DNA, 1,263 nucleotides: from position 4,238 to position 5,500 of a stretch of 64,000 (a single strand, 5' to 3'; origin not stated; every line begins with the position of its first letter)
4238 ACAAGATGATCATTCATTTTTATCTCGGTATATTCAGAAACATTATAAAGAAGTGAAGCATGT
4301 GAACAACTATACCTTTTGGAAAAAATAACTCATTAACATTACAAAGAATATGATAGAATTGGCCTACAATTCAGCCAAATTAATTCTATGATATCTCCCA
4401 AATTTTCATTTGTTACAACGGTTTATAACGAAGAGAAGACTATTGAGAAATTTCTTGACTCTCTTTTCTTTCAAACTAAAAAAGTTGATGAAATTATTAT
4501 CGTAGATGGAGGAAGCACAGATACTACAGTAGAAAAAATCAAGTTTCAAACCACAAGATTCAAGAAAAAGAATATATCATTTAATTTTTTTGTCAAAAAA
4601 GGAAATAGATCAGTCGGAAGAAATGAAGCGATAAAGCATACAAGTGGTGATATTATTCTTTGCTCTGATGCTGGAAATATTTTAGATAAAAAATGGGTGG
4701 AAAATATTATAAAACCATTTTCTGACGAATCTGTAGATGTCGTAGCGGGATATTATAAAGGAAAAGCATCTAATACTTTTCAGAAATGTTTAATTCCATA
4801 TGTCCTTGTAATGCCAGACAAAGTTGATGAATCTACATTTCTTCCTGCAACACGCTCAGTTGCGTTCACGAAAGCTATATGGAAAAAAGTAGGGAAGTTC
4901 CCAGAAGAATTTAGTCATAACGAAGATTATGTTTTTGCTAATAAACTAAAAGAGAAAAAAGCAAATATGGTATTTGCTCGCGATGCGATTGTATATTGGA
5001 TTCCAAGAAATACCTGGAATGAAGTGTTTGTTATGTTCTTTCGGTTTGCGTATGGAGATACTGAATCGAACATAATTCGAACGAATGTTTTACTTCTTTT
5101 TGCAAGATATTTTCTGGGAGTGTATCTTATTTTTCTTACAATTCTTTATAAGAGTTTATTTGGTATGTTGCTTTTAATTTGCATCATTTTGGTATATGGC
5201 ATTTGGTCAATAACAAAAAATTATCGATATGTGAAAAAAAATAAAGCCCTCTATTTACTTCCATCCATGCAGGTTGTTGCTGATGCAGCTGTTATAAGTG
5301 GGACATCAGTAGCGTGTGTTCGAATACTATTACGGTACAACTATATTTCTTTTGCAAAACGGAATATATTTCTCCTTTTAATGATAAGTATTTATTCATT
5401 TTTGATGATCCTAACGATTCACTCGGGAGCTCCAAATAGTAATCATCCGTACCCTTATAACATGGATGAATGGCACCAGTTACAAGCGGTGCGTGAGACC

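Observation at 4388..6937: Single-polypeptide fusion of a GT2 transferase to a large polytopic membrane domain, first of two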

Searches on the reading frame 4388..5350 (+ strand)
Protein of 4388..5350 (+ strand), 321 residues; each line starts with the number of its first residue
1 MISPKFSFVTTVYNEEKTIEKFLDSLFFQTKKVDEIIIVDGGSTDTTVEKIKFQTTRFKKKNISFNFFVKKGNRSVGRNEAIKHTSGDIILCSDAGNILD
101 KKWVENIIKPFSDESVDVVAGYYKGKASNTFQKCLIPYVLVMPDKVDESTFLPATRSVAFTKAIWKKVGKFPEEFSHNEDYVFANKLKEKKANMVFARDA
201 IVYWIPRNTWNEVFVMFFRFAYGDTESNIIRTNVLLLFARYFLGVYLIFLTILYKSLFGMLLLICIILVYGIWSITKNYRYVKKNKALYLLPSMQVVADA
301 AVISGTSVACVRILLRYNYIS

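Call 63: search_solved_structures(query=window:4388-5350:+, max_evalue=0.001, show_alignments=0)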
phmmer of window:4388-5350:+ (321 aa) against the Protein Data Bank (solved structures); distinct sequences matched with E-value up to 0.001: 20.
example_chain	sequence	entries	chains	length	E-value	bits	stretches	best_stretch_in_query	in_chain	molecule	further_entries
5tze_C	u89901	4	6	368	2.3e-08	36.8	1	5-203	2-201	Glycosyl transferase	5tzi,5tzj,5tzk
5tz8_A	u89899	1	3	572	4.5e-08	35.8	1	5-196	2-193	Glycosyl transferase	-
5hea_A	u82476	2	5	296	3e-07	33.1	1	6-119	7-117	Putative glycosyltransferase (GalT1)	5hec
6yv7_B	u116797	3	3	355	8.9e-07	31.6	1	4-181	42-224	Glycosyl transferase, family 2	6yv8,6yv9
6yv7_A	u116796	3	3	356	8.9e-07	31.6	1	4-181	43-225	Glycosyl transferase, family 2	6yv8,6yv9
8vh7_A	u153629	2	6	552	8.9e-06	28.3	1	3-109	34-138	Heparosan synthase B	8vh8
8viw_A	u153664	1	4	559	9.1e-06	28.3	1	3-109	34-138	Heparosan synthase B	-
22ao_A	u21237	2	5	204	3.6e-05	26.3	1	4-114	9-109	GmaR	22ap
6h1j_A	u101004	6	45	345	5.4e-05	25.7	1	5-199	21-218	Probable ss-1,3-N-acetylglucosaminyltransferase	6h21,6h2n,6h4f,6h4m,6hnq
4y6n_A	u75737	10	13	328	0.00023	23.7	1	7-124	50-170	Glucosyl-3-phosphoglycerate synthase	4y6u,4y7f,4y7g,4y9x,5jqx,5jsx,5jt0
3e25_A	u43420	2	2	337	0.00024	23.6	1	7-124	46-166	Putative uncharacterized protein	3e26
9omh_A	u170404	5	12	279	0.00024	23.6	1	8-122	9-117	Glycosyltransferase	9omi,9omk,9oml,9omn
4ddz_A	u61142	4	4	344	0.00025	23.5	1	7-124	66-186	GLUCOSYL-3-PHOSPHOGLYCERATE SYNTHASE (GpgS) | Glucosyl-3-phosphoglycerate synthase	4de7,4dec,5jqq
7msp_A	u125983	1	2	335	0.00025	23.5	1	8-107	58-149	SPbeta prophage-derived glycosyltransferase SunS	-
9omm_A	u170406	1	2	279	0.00025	23.5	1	8-122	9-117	Glycosyltransferase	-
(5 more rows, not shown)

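Call 82: search_solved_structures(query=window:4388-5350:+, max_evalue=0.001, show_alignments=4)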
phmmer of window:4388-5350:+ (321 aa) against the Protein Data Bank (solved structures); distinct sequences matched with E-value up to 0.001: 20.
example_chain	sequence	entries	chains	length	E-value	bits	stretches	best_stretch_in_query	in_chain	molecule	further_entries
5tze_C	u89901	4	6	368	2.3e-08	36.8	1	5-203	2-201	Glycosyl transferase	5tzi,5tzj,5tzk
5tz8_A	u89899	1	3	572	4.5e-08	35.8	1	5-196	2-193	Glycosyl transferase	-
5hea_A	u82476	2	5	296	3e-07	33.1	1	6-119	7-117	Putative glycosyltransferase (GalT1)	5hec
6yv7_B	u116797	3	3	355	8.9e-07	31.6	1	4-181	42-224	Glycosyl transferase, family 2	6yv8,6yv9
6yv7_A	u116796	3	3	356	8.9e-07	31.6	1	4-181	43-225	Glycosyl transferase, family 2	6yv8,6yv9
8vh7_A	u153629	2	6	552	8.9e-06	28.3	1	3-109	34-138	Heparosan synthase B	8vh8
8viw_A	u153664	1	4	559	9.1e-06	28.3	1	3-109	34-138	Heparosan synthase B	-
22ao_A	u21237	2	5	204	3.6e-05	26.3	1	4-114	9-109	GmaR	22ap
6h1j_A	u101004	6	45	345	5.4e-05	25.7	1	5-199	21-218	Probable ss-1,3-N-acetylglucosaminyltransferase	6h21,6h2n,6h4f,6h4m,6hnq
4y6n_A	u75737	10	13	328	0.00023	23.7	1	7-124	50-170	Glucosyl-3-phosphoglycerate synthase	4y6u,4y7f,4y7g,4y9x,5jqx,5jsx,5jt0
3e25_A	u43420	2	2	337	0.00024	23.6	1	7-124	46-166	Putative uncharacterized protein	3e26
9omh_A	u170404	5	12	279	0.00024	23.6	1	8-122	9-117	Glycosyltransferase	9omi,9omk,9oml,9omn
4ddz_A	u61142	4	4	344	0.00025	23.5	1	7-124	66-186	GLUCOSYL-3-PHOSPHOGLYCERATE SYNTHASE (GpgS) | Glucosyl-3-phosphoglycerate synthase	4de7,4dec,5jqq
7msp_A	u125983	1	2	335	0.00025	23.5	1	8-107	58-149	SPbeta prophage-derived glycosyltransferase SunS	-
9omm_A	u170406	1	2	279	0.00025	23.5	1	8-122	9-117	Glycosyltransferase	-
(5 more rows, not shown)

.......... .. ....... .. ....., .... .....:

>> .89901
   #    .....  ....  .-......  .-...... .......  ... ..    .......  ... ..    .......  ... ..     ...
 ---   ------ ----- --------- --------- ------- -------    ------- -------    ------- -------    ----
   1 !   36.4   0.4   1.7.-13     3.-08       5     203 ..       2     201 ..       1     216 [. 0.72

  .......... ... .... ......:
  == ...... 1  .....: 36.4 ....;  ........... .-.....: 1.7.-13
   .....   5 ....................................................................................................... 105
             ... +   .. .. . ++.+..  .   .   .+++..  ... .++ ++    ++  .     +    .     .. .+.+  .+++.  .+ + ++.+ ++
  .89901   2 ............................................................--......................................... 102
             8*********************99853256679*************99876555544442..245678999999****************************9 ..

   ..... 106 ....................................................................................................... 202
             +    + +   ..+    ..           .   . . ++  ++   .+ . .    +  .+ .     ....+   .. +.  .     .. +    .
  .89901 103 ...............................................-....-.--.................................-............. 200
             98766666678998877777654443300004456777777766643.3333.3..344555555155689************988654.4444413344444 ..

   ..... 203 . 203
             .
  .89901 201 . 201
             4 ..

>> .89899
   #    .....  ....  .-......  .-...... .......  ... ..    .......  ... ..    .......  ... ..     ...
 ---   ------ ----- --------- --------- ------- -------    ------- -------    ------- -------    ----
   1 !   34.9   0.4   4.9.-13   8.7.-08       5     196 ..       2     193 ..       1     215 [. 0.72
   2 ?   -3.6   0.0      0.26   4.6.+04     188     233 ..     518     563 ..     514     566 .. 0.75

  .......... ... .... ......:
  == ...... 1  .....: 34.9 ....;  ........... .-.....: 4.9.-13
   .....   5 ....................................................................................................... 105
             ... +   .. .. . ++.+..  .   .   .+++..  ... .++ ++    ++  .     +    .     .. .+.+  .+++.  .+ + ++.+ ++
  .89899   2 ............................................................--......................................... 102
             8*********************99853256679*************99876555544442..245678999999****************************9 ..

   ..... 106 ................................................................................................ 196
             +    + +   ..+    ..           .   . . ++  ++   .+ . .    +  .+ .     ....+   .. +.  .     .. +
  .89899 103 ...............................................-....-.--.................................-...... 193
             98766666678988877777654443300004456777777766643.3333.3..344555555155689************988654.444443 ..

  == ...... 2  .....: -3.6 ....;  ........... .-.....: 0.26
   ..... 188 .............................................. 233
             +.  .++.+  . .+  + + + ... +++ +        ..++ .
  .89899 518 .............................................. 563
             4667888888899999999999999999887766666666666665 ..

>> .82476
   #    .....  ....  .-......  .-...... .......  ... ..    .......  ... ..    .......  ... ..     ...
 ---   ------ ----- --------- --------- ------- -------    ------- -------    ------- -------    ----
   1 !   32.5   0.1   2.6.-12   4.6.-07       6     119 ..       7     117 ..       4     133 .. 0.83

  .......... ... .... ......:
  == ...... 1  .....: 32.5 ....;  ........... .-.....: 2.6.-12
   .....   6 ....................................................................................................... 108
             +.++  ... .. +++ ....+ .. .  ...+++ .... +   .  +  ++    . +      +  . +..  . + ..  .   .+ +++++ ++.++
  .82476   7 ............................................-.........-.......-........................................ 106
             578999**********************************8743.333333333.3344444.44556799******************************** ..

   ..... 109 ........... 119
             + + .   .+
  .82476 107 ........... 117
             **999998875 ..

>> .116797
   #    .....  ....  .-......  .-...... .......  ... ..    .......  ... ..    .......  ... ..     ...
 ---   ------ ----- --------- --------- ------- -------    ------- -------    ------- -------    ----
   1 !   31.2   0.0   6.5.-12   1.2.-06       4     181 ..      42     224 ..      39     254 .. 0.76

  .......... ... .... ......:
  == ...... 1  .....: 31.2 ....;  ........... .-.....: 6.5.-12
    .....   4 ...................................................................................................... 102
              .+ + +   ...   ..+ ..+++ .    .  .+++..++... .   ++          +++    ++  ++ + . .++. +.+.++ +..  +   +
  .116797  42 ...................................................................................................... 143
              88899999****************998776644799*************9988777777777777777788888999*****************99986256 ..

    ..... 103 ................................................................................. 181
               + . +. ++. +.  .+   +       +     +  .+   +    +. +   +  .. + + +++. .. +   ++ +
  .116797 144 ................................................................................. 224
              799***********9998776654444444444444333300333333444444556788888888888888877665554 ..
